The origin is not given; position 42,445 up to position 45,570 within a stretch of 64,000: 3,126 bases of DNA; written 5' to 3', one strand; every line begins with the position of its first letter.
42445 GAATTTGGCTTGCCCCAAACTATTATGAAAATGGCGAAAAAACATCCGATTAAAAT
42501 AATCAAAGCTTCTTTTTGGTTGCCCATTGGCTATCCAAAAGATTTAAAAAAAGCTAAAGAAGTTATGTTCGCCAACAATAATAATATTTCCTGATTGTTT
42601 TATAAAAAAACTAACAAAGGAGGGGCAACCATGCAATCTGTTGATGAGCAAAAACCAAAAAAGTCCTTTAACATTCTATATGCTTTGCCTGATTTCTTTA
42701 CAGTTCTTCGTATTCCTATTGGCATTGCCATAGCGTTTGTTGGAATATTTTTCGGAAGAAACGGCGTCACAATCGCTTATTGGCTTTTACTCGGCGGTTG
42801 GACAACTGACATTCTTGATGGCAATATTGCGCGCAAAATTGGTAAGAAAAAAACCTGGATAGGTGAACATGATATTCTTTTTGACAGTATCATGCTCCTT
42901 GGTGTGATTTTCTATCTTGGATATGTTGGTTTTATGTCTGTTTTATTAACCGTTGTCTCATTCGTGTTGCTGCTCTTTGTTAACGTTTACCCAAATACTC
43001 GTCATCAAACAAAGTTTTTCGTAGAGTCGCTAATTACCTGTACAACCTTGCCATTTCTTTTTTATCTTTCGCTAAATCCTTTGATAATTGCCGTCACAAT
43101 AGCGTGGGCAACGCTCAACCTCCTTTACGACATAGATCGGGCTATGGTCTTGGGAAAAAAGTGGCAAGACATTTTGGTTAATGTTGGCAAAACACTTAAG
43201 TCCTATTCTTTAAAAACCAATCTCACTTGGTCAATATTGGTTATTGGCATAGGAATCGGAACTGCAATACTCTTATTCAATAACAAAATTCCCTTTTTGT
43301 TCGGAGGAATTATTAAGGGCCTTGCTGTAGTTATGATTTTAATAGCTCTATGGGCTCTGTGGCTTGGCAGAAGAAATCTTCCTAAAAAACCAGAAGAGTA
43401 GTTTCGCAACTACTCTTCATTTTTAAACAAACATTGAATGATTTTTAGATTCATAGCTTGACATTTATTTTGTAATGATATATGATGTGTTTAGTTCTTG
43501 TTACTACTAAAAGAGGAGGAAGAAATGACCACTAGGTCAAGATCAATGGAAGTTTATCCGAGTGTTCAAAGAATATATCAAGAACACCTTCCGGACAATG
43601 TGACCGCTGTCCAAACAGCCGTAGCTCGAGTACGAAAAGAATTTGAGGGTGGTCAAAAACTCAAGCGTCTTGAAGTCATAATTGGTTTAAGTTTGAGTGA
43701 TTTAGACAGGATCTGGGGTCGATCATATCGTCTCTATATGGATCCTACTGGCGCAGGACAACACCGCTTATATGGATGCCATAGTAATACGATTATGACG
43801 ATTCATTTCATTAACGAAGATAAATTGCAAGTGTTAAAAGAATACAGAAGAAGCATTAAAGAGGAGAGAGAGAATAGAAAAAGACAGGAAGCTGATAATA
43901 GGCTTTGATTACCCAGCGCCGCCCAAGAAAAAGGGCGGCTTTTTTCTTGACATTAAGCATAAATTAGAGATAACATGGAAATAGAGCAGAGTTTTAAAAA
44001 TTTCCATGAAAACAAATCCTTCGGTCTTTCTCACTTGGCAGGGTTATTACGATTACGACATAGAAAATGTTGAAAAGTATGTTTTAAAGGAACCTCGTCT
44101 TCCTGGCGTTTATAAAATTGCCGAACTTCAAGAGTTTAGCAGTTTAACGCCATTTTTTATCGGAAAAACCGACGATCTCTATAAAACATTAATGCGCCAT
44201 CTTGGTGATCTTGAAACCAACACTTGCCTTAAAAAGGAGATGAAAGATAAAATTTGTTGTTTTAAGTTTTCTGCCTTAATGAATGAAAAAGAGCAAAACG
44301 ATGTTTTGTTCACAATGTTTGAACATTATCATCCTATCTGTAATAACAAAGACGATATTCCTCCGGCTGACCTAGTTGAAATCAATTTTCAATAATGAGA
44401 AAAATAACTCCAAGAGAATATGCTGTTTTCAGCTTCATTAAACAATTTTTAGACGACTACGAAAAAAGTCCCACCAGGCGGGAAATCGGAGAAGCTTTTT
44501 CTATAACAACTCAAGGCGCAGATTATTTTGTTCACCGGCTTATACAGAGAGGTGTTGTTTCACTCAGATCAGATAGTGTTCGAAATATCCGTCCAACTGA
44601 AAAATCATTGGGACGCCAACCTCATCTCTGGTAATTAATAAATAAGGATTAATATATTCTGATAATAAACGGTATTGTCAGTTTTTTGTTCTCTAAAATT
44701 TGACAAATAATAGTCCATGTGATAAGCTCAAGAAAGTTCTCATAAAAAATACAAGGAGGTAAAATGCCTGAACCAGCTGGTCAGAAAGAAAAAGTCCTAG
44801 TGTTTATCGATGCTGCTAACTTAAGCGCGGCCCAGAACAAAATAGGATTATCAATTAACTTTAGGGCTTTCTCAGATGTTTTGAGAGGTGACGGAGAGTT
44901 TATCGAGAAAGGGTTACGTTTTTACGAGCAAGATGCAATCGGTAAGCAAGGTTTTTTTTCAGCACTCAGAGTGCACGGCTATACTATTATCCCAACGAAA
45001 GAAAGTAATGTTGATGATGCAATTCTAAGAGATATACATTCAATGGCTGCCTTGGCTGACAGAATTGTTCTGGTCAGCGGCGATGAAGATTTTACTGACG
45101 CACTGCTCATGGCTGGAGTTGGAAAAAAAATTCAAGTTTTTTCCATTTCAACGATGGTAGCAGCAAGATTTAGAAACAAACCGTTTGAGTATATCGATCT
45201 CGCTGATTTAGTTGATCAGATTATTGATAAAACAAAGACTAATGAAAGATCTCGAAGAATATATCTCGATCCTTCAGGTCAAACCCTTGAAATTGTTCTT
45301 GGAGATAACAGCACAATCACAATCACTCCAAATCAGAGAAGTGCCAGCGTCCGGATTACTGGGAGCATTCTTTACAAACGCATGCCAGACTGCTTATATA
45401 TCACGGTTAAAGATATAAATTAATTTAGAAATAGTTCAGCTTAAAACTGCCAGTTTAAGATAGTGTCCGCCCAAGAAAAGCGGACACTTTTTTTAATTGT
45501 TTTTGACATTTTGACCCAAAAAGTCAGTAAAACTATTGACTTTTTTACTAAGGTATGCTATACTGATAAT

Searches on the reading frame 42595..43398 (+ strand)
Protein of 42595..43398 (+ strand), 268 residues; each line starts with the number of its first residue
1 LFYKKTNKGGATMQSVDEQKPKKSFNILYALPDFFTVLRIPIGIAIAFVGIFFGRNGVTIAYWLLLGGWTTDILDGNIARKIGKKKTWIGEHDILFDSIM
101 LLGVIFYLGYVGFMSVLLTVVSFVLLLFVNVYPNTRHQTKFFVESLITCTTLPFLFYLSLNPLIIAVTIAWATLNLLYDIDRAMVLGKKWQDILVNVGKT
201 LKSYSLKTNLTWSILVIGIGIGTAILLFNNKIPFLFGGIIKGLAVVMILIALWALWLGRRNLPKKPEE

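Call 4: search_protein_families(library=pfam, proteins=[window:42595-43398:+], max_evalue=0.1)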
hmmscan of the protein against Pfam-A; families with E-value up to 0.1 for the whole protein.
window:42595-43398:+ (268 aa): 1 family
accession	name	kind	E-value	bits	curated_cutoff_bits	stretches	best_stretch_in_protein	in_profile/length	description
PF01066.26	CDP-OH_P_transf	-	6.7e-09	36.7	22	1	30-172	2-145/152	CDP-alcohol phosphatidyltransferase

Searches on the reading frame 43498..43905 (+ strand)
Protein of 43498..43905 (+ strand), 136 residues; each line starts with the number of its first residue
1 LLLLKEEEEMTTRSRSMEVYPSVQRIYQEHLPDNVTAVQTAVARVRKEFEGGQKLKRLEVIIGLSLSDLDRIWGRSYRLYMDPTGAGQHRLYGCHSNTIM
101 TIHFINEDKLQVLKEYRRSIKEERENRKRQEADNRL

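Call 4: search_protein_families(library=pfam, proteins=[window:43498-43905:+], max_evalue=0.1)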
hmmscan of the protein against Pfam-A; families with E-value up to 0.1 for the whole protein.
window:43498-43905:+ (136 aa): 1 family
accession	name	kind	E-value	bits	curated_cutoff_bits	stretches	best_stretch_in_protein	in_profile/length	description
PF21325.3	SHPRH_helical-1st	-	0.0066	17.1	27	1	88-133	19-64/95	E3 ubiquitin-protein ligase SHPRH, first helical domain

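Call 5: search_protein_families(library=phrogs, proteins=[window:43498-43905:+], max_evalue=0.1)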
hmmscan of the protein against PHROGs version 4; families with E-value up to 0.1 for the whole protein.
window:43498-43905:+ (136 aa): 0 families

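Call 77: search_protein_families(library=padloc, proteins=[window:43525-43905:+], max_evalue=0.1)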
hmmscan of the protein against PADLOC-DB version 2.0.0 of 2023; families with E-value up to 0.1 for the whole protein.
window:43525-43905:+ (127 aa): 0 families

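Call 78: search_protein_families(library=ncbifam, proteins=[window:43525-43905:+], max_evalue=0.1)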
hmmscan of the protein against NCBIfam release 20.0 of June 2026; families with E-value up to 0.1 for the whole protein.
window:43525-43905:+ (127 aa): 0 families

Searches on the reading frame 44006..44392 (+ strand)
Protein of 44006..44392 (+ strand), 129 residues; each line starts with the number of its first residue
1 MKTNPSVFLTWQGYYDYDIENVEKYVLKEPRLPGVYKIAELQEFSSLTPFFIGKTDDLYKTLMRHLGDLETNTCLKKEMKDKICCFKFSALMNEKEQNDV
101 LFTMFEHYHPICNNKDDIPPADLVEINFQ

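Call 4: search_protein_families(library=pfam, proteins=[window:44006-44392:+], max_evalue=0.1)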
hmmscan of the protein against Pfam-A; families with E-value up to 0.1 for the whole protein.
window:44006-44392:+ (129 aa): 0 families

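Call 5: search_protein_families(library=phrogs, proteins=[window:44006-44392:+], max_evalue=0.1)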
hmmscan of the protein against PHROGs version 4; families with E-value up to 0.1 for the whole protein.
window:44006-44392:+ (129 aa): 0 families

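Call 77: search_protein_families(library=padloc, proteins=[window:44006-44392:+], max_evalue=0.1)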
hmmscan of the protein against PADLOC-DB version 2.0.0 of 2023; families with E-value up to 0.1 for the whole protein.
window:44006-44392:+ (129 aa): 0 families

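Call 78: search_protein_families(library=ncbifam, proteins=[window:44006-44392:+], max_evalue=0.1)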
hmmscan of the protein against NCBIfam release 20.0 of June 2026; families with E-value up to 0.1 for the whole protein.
window:44006-44392:+ (129 aa): 1 family
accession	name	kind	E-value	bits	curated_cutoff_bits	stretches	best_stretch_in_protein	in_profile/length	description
NF007833.0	PRK10545.1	equivalog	0.011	15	367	1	14-79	17-78/289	excinuclease Cho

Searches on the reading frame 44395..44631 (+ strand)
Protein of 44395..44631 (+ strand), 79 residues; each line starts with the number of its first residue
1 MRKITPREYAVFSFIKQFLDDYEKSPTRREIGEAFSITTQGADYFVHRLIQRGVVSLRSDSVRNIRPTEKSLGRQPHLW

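Call 4: search_protein_families(library=pfam, proteins=[window:44395-44631:+], max_evalue=0.1)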
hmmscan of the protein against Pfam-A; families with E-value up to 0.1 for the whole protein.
window:44395-44631:+ (79 aa): 3 families
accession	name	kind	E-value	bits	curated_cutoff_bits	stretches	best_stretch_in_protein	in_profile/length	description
PF01726.22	LexA_DNA_bind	-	1e-08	35.3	23.7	1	1-61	1-62/65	LexA DNA binding domain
PF12802.13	MarR_2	-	0.00054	20.5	27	1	4-60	3-55/61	MarR family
PF21984.2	DnaD_N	-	0.00059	20.4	27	1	4-61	14-71/101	DnaD N-terminal domain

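Call 5: search_protein_families(library=phrogs, proteins=[window:44395-44631:+], max_evalue=0.1)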
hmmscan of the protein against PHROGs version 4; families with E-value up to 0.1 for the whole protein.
window:44395-44631:+ (79 aa): 3 families
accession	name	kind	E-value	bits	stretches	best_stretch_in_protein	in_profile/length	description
phrog_3502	-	unknown function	4.3e-07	31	1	1-70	46-120/131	-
phrog_24920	-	unknown function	0.0091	17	1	1-73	1-74/125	-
phrog_16198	-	transcription regulation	0.047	14.9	1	3-66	13-77/85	transcriptional repressor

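Call 77: search_protein_families(library=padloc, proteins=[window:44395-44631:+], max_evalue=0.1)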
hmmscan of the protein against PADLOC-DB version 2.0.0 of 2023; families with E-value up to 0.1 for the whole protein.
window:44395-44631:+ (79 aa): 1 family
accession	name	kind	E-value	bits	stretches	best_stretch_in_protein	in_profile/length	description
PDLC01866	CARF3--CARF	-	6e-05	21.1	1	14-61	147-189/207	-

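Call 78: search_protein_families(library=ncbifam, proteins=[window:44395-44631:+], max_evalue=0.1)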
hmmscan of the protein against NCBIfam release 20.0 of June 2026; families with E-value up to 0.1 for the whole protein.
window:44395-44631:+ (79 aa): 2 families
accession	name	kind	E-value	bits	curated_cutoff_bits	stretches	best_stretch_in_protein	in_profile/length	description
TIGR00498.1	lexA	equivalog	6.3e-08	32.5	110.95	1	1-68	1-69/203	transcriptional repressor LexA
TIGR03342.1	dsrC_tusE_dsvC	subfamily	0.097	13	53.5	0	3-50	37-87/108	TusE/DsrC/DsvC family sulfur relay protein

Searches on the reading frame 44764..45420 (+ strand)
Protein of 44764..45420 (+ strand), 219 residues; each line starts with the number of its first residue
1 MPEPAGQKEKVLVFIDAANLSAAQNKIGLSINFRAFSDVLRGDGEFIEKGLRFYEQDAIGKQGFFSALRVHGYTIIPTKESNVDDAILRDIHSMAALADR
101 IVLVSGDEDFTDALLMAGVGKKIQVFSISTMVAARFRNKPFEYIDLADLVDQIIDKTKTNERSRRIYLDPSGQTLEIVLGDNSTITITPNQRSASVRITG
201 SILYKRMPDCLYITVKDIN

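Call 4: search_protein_families(library=pfam, proteins=[window:44764-45420:+], max_evalue=0.1)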
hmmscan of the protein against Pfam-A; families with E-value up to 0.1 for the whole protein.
window:44764-45420:+ (219 aa): 2 families
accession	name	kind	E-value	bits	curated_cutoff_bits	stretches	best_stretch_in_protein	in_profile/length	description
PF01936.24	NYN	-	4.1e-13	50.5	24.2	1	10-145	1-143/145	NYN domain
PF21305.2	type_II_gspD_N0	-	0.087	13.1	27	0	64-79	50-65/71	GspD-like, N0 domain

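Call 5: search_protein_families(library=phrogs, proteins=[window:44764-45420:+], max_evalue=0.1)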
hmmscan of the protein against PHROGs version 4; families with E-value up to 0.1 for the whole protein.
window:44764-45420:+ (219 aa): 1 family
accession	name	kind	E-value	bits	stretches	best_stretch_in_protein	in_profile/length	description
phrog_5783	-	unknown function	0.0071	16.9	1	81-119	152-192/246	-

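Call 77: search_protein_families(library=padloc, proteins=[window:44764-45420:+], max_evalue=0.1)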
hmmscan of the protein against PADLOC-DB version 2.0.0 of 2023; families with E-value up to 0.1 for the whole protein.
window:44764-45420:+ (219 aa): 1 family
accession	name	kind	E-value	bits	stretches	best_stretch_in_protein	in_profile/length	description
PDLC01154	NYN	-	5.2e-06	24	1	11-160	148-309/310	"LabA-like protein, NYN family nuclease"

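Call 78: search_protein_families(library=ncbifam, proteins=[window:44764-45420:+], max_evalue=0.1)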
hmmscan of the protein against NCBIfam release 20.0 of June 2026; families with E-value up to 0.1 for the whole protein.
window:44764-45420:+ (219 aa): 1 family
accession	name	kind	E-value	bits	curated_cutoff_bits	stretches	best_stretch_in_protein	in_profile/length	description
NF052630.1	Rlip_lipase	equivalog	0.043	12.8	440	1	113-187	75-149/357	secreted effector lipase Rlip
